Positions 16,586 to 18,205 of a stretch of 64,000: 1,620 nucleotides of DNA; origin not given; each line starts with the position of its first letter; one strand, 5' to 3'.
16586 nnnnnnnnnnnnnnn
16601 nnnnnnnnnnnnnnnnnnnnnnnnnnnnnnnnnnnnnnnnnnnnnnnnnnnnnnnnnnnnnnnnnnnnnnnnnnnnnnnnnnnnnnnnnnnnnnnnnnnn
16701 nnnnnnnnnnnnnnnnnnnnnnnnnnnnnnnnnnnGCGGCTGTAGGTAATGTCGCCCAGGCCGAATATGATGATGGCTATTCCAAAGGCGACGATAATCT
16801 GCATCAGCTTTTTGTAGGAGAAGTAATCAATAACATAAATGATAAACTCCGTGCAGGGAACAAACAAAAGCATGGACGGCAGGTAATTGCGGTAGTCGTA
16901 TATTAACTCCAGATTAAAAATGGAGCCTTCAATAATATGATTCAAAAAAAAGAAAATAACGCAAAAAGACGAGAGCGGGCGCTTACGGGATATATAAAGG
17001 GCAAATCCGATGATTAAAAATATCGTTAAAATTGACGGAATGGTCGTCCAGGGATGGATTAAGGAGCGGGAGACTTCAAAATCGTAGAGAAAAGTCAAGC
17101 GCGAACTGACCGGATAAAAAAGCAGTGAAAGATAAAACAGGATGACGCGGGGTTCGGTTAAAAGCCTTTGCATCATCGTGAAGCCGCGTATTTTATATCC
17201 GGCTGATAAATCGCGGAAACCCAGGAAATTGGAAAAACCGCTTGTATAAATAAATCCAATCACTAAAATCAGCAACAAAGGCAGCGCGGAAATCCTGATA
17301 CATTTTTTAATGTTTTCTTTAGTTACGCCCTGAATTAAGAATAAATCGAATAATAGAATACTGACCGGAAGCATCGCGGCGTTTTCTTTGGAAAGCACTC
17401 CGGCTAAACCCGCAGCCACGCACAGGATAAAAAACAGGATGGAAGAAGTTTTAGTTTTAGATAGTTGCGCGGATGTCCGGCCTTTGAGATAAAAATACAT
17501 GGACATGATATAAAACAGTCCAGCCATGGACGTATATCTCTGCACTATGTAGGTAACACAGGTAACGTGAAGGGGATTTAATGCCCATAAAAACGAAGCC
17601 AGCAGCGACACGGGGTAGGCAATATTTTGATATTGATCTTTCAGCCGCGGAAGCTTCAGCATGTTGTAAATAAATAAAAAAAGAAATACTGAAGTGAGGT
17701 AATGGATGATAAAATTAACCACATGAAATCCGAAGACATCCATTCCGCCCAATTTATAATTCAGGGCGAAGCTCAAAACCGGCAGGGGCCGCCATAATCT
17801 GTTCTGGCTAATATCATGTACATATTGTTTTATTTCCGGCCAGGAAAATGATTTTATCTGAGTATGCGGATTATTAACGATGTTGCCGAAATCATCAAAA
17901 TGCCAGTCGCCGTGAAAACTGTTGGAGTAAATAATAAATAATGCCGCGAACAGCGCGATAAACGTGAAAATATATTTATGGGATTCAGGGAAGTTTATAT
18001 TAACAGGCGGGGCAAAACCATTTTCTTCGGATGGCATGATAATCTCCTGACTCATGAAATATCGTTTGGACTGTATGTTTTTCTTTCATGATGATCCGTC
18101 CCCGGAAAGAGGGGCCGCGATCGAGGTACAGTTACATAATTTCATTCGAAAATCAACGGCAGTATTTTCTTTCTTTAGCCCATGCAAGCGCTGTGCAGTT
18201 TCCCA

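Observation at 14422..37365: Candidate undescribed system: type IV pilus locus split by a 17-kb lipid-linked glycosylation island with four TMTC-like GT-C/TPR transferases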

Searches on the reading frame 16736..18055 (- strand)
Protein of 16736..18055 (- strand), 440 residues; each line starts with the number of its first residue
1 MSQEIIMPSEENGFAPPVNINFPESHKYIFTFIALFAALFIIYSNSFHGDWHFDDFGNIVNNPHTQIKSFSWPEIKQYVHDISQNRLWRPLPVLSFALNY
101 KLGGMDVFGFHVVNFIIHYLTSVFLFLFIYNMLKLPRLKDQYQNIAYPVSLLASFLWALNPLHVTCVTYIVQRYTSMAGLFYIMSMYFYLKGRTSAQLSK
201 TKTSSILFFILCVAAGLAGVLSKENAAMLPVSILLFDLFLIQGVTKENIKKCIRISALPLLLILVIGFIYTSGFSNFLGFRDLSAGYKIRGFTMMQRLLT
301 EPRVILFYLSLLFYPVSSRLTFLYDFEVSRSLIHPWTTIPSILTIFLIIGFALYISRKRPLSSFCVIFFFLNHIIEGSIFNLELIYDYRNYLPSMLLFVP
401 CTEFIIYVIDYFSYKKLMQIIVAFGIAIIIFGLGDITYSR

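Call 17: find_homologous_proteins(query=window:16736-18055:-, max_evalue=0.00001)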
Query window:16736-18055:- (440 aa): 2165 proteins with E <= 0.00001 among 8000 candidates; the best 120 are listed.
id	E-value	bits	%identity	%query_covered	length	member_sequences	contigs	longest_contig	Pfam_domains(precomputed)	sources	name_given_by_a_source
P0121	3.1e-283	957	100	99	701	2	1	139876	PF14559.13,PF23914.2,PF00515.35,PF12895.14,PF07719.24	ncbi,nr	ncbi:MAG TPA: hypothetical protein VMU29_01685 [Smithella sp.]|nr:hypothetical protein [Smithella sp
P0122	9.4e-247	837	87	99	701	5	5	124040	PF14559.13,PF23914.2,PF12895.14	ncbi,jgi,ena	ncbi:MAG: hypothetical protein ABSD50_02955 [Smithella sp.]|jgi:Tfp pilus assembly protein PilF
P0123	3.0e-245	832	87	99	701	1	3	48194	PF14559.13,PF23914.2,PF12895.14,PF07719.24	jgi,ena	jgi:Tfp pilus assembly protein PilF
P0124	7.7e-245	831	86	99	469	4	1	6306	-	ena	-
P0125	3.6e-241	819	85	99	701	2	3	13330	PF14559.13,PF23914.2,PF00515.35,PF12895.14,PF25064.2,PF07719.24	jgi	jgi:Tfp pilus assembly protein PilF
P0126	3.6e-240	816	86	99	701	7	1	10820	PF14559.13,PF23914.2,PF07719.24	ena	-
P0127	5.6e-232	789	84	99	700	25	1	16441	PF14559.13,PF23914.2,PF00515.35,PF07719.24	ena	-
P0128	1.3e-222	758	80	99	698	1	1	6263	PF14559.13,PF13431.13,PF23914.2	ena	-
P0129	3.6e-213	727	75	99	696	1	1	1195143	PF14559.13,PF13431.13,PF23914.2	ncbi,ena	-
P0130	7.9e-213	725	76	99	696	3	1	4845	-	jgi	jgi:tetratricopeptide (TPR) repeat protein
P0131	5.9e-211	719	77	99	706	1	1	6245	PF14559.13,PF23914.2,PF00515.35,PF07719.24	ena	-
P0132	2.5e-210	717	75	99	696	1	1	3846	PF00515.35,PF07719.24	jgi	jgi:protein O-mannosyl-transferase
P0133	7.7e-208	709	74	99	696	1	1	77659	PF00515.35,PF07719.24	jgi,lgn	-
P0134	1.4e-207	708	76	99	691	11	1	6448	PF14559.13,PF23914.2,PF00515.35,PF07719.24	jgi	jgi:Tfp pilus assembly protein PilF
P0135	8.2e-207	706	75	99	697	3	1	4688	PF14559.13,PF23914.2,PF07719.24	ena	-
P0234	3.2e-172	592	63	98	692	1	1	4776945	PF14559.13,PF23914.2,PF00515.35,PF13181.13,PF07719.24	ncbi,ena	-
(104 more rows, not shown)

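Call 27: find_encoding_contigs(protein=P0234, flank=10000, max_places=2)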
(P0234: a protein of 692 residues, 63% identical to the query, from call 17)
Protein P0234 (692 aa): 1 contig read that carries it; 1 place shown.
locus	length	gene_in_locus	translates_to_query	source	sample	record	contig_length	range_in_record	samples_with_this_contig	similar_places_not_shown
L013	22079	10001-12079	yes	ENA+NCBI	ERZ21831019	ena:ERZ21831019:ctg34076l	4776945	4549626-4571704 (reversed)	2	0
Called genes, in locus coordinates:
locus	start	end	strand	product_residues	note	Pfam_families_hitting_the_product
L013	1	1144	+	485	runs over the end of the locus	PF13440:Polysacc_synt_3 (weak)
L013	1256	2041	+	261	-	PF00535:Glycos_transf_2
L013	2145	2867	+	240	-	PF05050:Methyltransf_21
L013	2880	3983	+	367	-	PF13439:Glyco_transf_4, PF13579:Glyco_trans_4_4 (weak), PF20706:GT4-conflict, PF00534:Glycos_transf_1, PF13692:Glyco_trans_1_4, PF13524:Glyco_trans_1_2 (weak)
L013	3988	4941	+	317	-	PF01370:Epimerase, PF16363:GDP_Man_Dehyd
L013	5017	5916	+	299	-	PF00535:Glycos_transf_2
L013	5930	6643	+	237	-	PF13489:Methyltransf_23, PF08241:Methyltransf_11, PF08242:Methyltransf_12 (faint)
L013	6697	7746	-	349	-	PF00535:Glycos_transf_2, PF13641:Glyco_tranf_2_3, PF13632:Glyco_trans_2_3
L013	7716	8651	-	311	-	PF01073:3Beta_HSD, PF01370:Epimerase, PF04321:RmlD_sub_bind, PF05368:NmrA (faint), PF16363:GDP_Man_Dehyd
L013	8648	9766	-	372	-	PF00534:Glycos_transf_1, PF13692:Glyco_trans_1_4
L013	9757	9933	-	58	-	-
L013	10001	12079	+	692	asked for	PF00515:TPR_1 (faint), PF07719:TPR_2 (faint), PF13181:TPR_8 (faint), PF23914:TPR_CcmH_CycH (faint), PF14559:TPR_19 (faint)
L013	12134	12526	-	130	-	PF07963:N_methyl (weak)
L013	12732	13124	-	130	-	PF07963:N_methyl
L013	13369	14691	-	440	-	PF00158:Sigma54_activat, PF14532:Sigma54_activ_2, PF07728:AAA_5 (weak), PF25601:AAA_lid_14, PF02954:HTH_8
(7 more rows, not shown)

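Call 28: find_encoding_contigs(protein=P0129, flank=10000, max_places=2)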
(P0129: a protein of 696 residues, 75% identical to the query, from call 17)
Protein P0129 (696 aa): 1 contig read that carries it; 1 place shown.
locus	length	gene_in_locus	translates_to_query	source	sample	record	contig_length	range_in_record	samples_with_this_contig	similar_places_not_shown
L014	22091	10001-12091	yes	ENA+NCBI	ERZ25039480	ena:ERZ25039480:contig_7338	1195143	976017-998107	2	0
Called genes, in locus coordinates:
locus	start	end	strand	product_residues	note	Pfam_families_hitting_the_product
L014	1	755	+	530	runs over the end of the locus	PF01408:GFO_IDH_MocA, PF22725:GFO_IDH_MocA_C3, PF02894:GFO_IDH_MocA_C, PF25084:LbH_EIF2B, PF00132:Hexapep, PF14602:Hexapep_2 (weak), PF25087:GMPPB_C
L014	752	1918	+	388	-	PF13477:Glyco_trans_4_2 (weak), PF13579:Glyco_trans_4_4 (weak), PF20706:GT4-conflict, PF00534:Glycos_transf_1, PF13692:Glyco_trans_1_4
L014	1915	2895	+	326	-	PF00106:adh_short (weak), PF01073:3Beta_HSD, PF01370:Epimerase, PF02719:Polysacc_synt_2, PF04321:RmlD_sub_bind (weak), PF05368:NmrA (weak), PF13460:NAD_binding_10, PF16363:GDP_Man_Dehyd, +1 more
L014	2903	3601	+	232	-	PF00483:NTP_transferase, PF12804:NTP_transf_3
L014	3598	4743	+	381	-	PF01041:DegT_DnrJ_EryC1, PF00155:Aminotran_1_2, PF01053:Cys_Met_Meta_PP (weak), PF01212:Beta_elim_lyase (faint)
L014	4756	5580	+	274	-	PF05175:MTS, PF13489:Methyltransf_23, PF00891:Methyltransf_2 (weak), PF13847:Methyltransf_31, PF08241:Methyltransf_11, PF08242:Methyltransf_12, PF13649:Methyltransf_25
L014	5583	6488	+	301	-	PF03706:LPG_synthase_TM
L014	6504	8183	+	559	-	PF00515:TPR_1 (faint), PF07719:TPR_2 (faint), PF13181:TPR_8 (faint), PF13424:TPR_12 (faint)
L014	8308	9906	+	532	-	PF13431:TPR_17 (faint), PF07719:TPR_2 (faint), PF13181:TPR_8 (faint), PF13371:TPR_9 (weak), PF13414:TPR_11 (weak), PF13424:TPR_12 (faint), PF00515:TPR_1, PF13414:TPR_11 (weak)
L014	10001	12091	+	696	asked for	PF23914:TPR_CcmH_CycH (faint), PF13431:TPR_17 (faint), PF14559:TPR_19 (faint)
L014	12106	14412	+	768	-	PF13414:TPR_11, PF13424:TPR_12, PF00515:TPR_1, PF07719:TPR_2, PF13432:TPR_16, PF13414:TPR_11, PF00515:TPR_1, PF00515:TPR_1, +46 more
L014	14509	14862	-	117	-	-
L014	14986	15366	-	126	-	PF07963:N_methyl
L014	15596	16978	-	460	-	PF00158:Sigma54_activat, PF14532:Sigma54_activ_2, PF00004:AAA (weak), PF07728:AAA_5 (weak), PF25601:AAA_lid_14, PF02954:HTH_8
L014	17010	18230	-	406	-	PF28597:T2SSF_N, PF00482:T2SSF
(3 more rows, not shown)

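Call 44: find_related_loci(query=A3, collection=genome_contigs, flank=10000)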
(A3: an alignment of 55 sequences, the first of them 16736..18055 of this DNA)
Query A3 (440 aa) in genome_contigs; peptide patterns used: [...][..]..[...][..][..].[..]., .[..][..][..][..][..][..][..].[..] (x = any residue, [..] = any of these).
394 stretches matched a pattern; 318 encode a relative of the query (tblastn E <= 1e-3); the best 80 are kept; 77 distinct loci.
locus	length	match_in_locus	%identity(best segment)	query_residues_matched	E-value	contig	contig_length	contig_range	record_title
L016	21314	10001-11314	87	3-440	0e+0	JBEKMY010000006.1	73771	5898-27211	MAG: Smithella sp. isolate SPRUCE 404 SPRUCE_404_6, whole genome shotgun sequence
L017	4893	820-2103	76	3-440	0e+0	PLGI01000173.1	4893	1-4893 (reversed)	MAG: Syntrophaceae bacterium isolate bog_1110 73.20110800_S3D.35_contig_25468, whole genome shotgun sequence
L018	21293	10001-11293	75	6-440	0e+0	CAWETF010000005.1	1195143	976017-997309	MAG: uncultured delta proteobacterium isolate MFD01476.bin.1.246 genome assembly, contig: contig_7338, whole genome shot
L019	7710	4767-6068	74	3-440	0e+0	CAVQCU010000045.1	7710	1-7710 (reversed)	MAG: uncultured delta proteobacterium isolate MFD02138.bin.2.50 genome assembly, contig: contig_119990, whole genome sho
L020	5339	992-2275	73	7-440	0e+0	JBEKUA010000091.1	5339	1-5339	MAG: Smithella sp. isolate SPRUCE 570 SPRUCE_570_91, whole genome shotgun sequence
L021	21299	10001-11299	73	3-440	0e+0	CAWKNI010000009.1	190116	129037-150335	MAG: uncultured delta proteobacterium isolate MFD01231.bin.1.87 genome assembly, contig: contig_72, whole genome shotgun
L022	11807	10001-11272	71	7-440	0e+0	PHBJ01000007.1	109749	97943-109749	MAG: Deltaproteobacteria bacterium HGW-Deltaproteobacteria-13 08E140C01_z5_2013_Ig3399_v2_scaffold_218, whole genome sho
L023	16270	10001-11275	72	6-440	0e+0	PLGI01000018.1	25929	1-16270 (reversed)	MAG: Syntrophaceae bacterium isolate bog_1110 73.20110800_S3D.35_contig_828, whole genome shotgun sequence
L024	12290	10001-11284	70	3-440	0e+0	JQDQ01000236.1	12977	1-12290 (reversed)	Smithella sp. SCADC Smithella_SCADC_Contig_89, whole genome shotgun sequence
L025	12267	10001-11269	70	7-440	0e+0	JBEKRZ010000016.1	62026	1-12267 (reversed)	MAG: Smithella sp. isolate SPRUCE 522 SPRUCE_522_16, whole genome shotgun sequence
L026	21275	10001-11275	66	5-440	0e+0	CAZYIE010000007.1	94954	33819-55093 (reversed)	MAG TPA_asm: uncultured Smithella sp. isolate binchicken_co113_249 genome assembly, contig: NODE_234_length_94954_cov_4.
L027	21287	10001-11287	66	2-440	0e+0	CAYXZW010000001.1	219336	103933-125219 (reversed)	MAG TPA_asm: uncultured Smithella sp. isolate SRP302447_co2_126 genome assembly, contig: NODE_194_length_219336_cov_14.1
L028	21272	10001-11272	70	7-440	0e+0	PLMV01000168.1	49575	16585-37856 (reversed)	MAG: Syntrophaceae bacterium isolate fen_1165 73.20120800_E2X.4_contig_1905, whole genome shotgun sequence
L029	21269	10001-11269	68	7-440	0e+0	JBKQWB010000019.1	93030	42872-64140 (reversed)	MAG: Smithella sp. isolate SEr3G3H3I__bin_216 SEr3G3H3I_000000055014, whole genome shotgun sequence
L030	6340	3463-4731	66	7-440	0e+0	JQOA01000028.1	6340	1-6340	Smithella sp. D17 contig_126, whole genome shotgun sequence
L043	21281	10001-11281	60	3-440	9e-170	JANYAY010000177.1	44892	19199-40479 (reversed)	MAG: Deltaproteobacteria bacterium isolate GL140_5_metabat_391 GL140_5_k141_3900105, whole genome shotgun sequence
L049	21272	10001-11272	59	7-440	5e-164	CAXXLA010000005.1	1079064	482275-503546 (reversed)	MAG: Smithellaceae bacterium isolate 28a06b0b-966f-4d1b-b133-abbbdd0ba6e7 genome assembly, contig: contig_5, whole genom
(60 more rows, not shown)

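Call 50: search_protein_families(library=pfam, proteins=[L049:12536-18019:+, L049:18344-19168:-, L049:19165-19725:-, L049:19775-20479:-, L049:7410-8708:+, L043:12097-13638:-, L043:13654-14343:-, L043:17780-18670:+, L043:19875-21023:+], max_evalue=0.001)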
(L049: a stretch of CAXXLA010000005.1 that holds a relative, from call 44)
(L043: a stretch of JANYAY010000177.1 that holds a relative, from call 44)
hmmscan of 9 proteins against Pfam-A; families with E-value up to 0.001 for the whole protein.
L049:12536-18019:+ (1827 aa): 12 families
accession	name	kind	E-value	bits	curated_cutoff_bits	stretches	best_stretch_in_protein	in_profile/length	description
PF10114.15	PocR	-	2.3e-100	333.5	23.9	2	878-1040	1-162/162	Sensory domain found in PocR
PF13426.13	PAS_9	-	2.2e-77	256.4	27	6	1205-1308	2-103/103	PAS domain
PF08448.16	PAS_4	-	1.2e-61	206.2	23.1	6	35-141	1-110/110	PAS fold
PF00989.32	PAS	-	1.5e-58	196.2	22.6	3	1194-1306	1-113/113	PAS fold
PF08447.18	PAS_3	-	4e-56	187.7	25.6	2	1088-1176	3-89/89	PAS fold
PF13188.13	PAS_8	-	2.1e-39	132.5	21.8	2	1322-1372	2-52/65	PAS domain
PF02518.31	HATPase_c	-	2.3e-20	73.5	26.4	1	1565-1687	2-109/111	Histidine kinase-, DNA gyrase B-, and HSP90-like ATPase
PF00072.30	Response_reg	-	2.3e-20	73.3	30.2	1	1711-1822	1-110/111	Response regulator receiver domain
PF12860.13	PAS_7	-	1.6e-14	54.4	27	0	1201-1235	2-36/115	PAS fold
PF13596.12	PAS_10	-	3.9e-07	31.1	22.1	1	34-137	4-106/106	PAS domain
PF24820.1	Diguanyl_cycl_sensor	-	5.4e-05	23.5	28.1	0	1201-1286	3-93/109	Diguanylate cyclase-like sensor domain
PF00512.31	HisKA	-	0.0001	22.7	26.9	1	1461-1518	5-61/66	His Kinase A (phospho-acceptor) domain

L049:18344-19168:- (274 aa): 7 families
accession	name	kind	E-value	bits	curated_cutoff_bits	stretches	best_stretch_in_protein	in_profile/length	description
PF12146.15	Hydrolase_4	-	2.6e-20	73.2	27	2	62-166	3-109/239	Serine aminopeptidase, S33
PF00561.26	Abhydrolase_1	-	1.8e-13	51.2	25.8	2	65-172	2-111/245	alpha/beta hydrolase fold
PF06342.18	DUF1057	-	3.7e-08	33.2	21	1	64-161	36-130/297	Alpha/beta hydrolase of unknown function (DUF1057)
PF12697.13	Abhydrolase_6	-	3.1e-07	31.7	26.3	1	66-167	1-96/217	Alpha/beta hydrolase family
PF00326.27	Peptidase_S9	-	1.7e-06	28.1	22.6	1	114-243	45-187/213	Prolyl oligopeptidase family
PF02230.22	Abhydrolase_2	-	0.00013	22.3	23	0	125-169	98-141/217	Phospholipase/Carboxylesterase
PF20434.5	BD-FAE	-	0.00033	20.7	26.8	0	199-225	186-212/215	BD-FAE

L049:19165-19725:- (186 aa): 1 family
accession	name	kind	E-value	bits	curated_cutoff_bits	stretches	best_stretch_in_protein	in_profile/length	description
PF01066.26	CDP-OH_P_transf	-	3.1e-40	138.5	22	1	8-169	1-151/152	CDP-alcohol phosphatidyltransferase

L049:19775-20479:- (234 aa): 1 family
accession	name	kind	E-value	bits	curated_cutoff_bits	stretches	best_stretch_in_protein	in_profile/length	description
PF00923.25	TAL_FSA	-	7.4e-61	206.4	27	1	22-230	1-280/285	Transaldolase/Fructose-6-phosphate aldolase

L049:7410-8708:+ (432 aa): 0 families

L043:12097-13638:- (513 aa): 2 families
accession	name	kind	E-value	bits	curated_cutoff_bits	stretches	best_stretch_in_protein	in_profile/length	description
PF13231.12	PMT_2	-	4.4e-10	40.4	26.1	1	69-215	13-155/160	Dolichyl-phosphate-mannose-protein mannosyltransferase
PF13431.12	TPR_17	-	1.8e-05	25.1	24.4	0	469-500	2-33/34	Tetratricopeptide repeat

L043:13654-14343:- (229 aa): 3 families
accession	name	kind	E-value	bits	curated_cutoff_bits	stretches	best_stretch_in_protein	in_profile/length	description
PF00535.33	Glycos_transf_2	-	7.7e-41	140.3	23.3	1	4-167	1-166/168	Glycosyl transferase family 2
PF13641.12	Glyco_tranf_2_3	-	1.6e-13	51.7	27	1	3-132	3-137/230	Glycosyltransferase like family 2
PF10111.15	Glyco_tranf_2_2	-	6.9e-05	22.9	27.3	1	4-103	1-104/276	Glycosyltransferase like family 2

L043:17780-18670:+ (296 aa): 5 families
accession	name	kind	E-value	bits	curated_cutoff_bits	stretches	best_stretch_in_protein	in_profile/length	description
PF01370.27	Epimerase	-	7.5e-27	94.7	20.9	1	6-213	1-239/240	NAD dependent epimerase/dehydratase family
PF04321.23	RmlD_sub_bind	-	1.8e-10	40.8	27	1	5-233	2-232/287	RmlD substrate binding domain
PF16363.11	GDP_Man_Dehyd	-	1e-07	32.2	27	0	35-237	57-271/332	GDP-mannose 4,6 dehydratase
PF01073.25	3Beta_HSD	-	1.2e-05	24.9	22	0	148-196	176-223/280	3-beta hydroxysteroid dehydrogenase/isomerase family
PF07993.18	NAD_binding_4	-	3.3e-05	23.6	20.1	0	8-23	1-16/258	Male sterility protein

L043:19875-21023:+ (382 aa): 2 families
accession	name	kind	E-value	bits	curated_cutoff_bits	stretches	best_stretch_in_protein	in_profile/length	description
PF05050.19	Methyltransf_21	-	7.8e-13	49.3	22.7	1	210-363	1-173/173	Methyltransferase FkbM domain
PF17836.7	PglD_N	-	4.6e-06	27.5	23.4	1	34-99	1-65/78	PglD N-terminal domain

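Call 51: predict_structure(alignment_id=A3)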
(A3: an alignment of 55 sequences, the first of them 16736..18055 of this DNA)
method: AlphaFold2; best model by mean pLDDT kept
length: 440 residues; sequences in the alignment: 55
mean_pLDDT: 78.0   pTM: 0.81
mean pLDDT of the five models: 78.0, 72.7, 66.8, 62.4, 54.8
residues with pLDDT >= 90: 148; 70-90: 180; 50-70: 58; < 50: 54
segments of 3 or more residues with pLDDT < 50: 1-3, 5-9, 13-21, 162-168, 281-291, 316-325, 384-387, 437-440
pLDDT, mean of each block of 10 residues (from residue 1): 47 45 72 91 79 78 83 83 76 91 89 92 95 92 91 87 51 85 96 83 88 95 87 93 93 89 82 64 44 70 77 52 48 68 91 93 93 78 52 82 85 75 74 55
secondary structure, 60 per line:
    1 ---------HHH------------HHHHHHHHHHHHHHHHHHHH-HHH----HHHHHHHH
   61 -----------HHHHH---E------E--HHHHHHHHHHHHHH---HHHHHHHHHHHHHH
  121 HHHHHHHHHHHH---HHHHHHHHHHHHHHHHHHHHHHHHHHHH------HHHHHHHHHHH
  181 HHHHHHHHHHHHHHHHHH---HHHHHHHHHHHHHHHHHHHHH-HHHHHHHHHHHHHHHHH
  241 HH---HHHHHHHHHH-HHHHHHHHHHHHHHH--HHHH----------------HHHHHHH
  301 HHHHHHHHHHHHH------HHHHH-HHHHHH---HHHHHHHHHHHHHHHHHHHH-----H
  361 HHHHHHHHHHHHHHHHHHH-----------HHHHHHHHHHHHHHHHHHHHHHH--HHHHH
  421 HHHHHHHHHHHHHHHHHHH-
elements in order: H25-44 H53-60 H72-76 H90-103 H107-132 H136-163 H170-198 H202-222 H224-242 H246-255 H257-271 H274-277 H294-313 H320-324 H326-331 H335-354 H360-379 H391-413 H416-439

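Call 55: fold_search(model_id=the predicted structure, library=pdb)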
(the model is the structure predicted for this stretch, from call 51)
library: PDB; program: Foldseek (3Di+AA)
matches with E <= 10: 178; with E <= 0.001: 0
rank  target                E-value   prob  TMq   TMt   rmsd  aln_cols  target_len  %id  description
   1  8agc_A                2.9e-02  1.00  0.47  0.33  13.9       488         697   14  Structure of yeast oligosaccharylransferase complex with lipid-linked oligosaccharide and non-acceptor peptide bound (released 2022-12-07)
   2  5f15                  1.9e-01  0.98  0.40  0.33   9.3       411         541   11  Crystal Structure of ArnT from Cupriavidus metallidurans bound to Undecaprenyl phosphate (released 2016-02-17)
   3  8age_A                2.1e-01  0.99  0.48  0.35  13.4       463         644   12  Structure of yeast oligosaccharylransferase complex with acceptor peptide bound (released 2022-12-07)
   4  7e9s_A                2.6e-01  0.95  0.43  0.25  15.2       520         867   10  Archaeal oligosaccharyltransferase AglB from Archaeoglobus fulgidus in complex with an inhibitory peptide and a dolich (released 2021-09-08)
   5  5gmy_A                2.8e-01  0.96  0.42  0.25  15.5       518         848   11  Crystal structure of the Archaeoglobus fulgidus oligosaccharyltransferase (O29867_ARCFU) tethered with an acceptor pep (released 2017-02-01)
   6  9g8k_A                4.8e-01  0.14  0.16  0.12  24.5       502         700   12  Structure of K+-dependent Na+-PPase from Thermotoga maritima in complex with Ca2+ and Etidronate (released 2025-06-04)
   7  9e61_B                5.3e-01  0.99  0.34  0.22   7.2       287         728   14  Cryo-EM structure of Saccharomyces cerevisiae Pmt4 apo form (released 2025-10-15)
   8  9e6i_B                5.5e-01  0.99  0.34  0.22   7.2       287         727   14  Cryo-EM structure of Saccharomyces cerevisiae Pmt4-Ccw5 complex (released 2025-10-15)
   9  3wak                  5.5e-01  0.66  0.37  0.22  15.5       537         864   12  Crystal structure of the Archaeoglobus fulgidus oligosaccharyltransferase (O29867_ARCFU) in the apo form (released 2013-10-30)
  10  6rw3_B                6.2e-01  0.11  0.14  0.14  25.6       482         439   13  The molecular basis for sugar import in malaria parasites. (released 2020-01-29)
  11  9e61_A                6.4e-01  0.98  0.34  0.22   7.2       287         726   14  Cryo-EM structure of Saccharomyces cerevisiae Pmt4 apo form (released 2025-10-15)
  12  9hkk_A                7.0e-01  0.07  0.11  0.10  24.8       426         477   13  Structure of the malarial hexose transporter 1 (PfHT1) in complex with 2,5-anhydro-D-mannitol. (released 2025-12-17)
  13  8b23_B                7.5e-01  0.12  0.17  0.13  25.8       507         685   11  Time-resolved structure of K+-dependent Na+-PPase from Thermotoga maritima 600-seconds post reaction initiation with N (released 2024-01-17)
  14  6m20_A                8.8e-01  0.06  0.11  0.11  25.8       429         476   12  Crystal structure of Plasmodium falciparum hexose transporter PfHT1 bound with glucose (released 2020-09-09)
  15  8b24_B                1.0e+00  0.14  0.18  0.13  24.1       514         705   10  Time-resolved structure of K+-dependent Na+-PPase from Thermotoga maritima 3600-seconds post reaction initiation with  (released 2024-01-17)
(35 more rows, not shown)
